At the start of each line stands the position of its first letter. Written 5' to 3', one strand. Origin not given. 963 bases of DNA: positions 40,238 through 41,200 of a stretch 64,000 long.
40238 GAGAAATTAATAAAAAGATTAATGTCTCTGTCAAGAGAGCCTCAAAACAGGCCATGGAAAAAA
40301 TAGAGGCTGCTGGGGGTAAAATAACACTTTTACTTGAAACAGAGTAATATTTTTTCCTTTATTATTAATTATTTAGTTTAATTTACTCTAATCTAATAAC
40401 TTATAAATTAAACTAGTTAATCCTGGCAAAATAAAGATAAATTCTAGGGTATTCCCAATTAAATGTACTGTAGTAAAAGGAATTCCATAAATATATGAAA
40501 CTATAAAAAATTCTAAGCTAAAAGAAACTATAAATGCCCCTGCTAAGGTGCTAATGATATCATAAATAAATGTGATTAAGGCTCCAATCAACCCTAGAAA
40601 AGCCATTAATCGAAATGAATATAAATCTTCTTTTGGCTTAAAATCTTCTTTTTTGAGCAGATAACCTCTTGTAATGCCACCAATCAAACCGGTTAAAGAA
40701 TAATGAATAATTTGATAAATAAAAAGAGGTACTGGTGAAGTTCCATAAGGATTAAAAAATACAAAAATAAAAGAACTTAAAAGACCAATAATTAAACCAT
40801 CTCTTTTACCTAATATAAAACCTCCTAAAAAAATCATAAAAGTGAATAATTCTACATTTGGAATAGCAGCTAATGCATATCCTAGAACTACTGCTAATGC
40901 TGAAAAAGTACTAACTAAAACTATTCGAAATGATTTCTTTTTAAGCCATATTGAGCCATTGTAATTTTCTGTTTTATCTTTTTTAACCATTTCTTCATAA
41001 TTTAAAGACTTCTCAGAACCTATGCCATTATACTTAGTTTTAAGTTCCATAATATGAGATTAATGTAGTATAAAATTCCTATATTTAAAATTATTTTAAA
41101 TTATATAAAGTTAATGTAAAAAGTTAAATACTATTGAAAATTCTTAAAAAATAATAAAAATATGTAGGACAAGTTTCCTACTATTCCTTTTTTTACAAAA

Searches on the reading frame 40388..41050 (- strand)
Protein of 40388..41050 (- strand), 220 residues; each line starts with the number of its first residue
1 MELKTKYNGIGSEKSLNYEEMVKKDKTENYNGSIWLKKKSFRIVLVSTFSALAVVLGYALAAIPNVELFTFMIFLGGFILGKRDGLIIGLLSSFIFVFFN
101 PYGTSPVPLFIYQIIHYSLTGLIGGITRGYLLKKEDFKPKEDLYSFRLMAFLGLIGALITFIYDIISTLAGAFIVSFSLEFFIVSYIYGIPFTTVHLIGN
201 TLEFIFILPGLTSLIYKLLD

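Call 3: search_protein_families(library=pfam, proteins=[window:40388-41050:-], max_evalue=0.01)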
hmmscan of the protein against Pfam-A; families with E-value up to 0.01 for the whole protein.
window:40388-41050:- (220 aa): 2 families
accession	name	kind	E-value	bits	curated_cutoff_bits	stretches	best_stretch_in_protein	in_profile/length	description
PF12822.12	ECF_trnsprt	-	2.7e-09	37.7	30.7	1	42-202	2-163/169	ECF transporter, substrate-specific component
PF07155.17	ECF-ribofla_trS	-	6e-06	26.8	26.7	1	42-176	6-145/172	ECF-type riboflavin transporter, S component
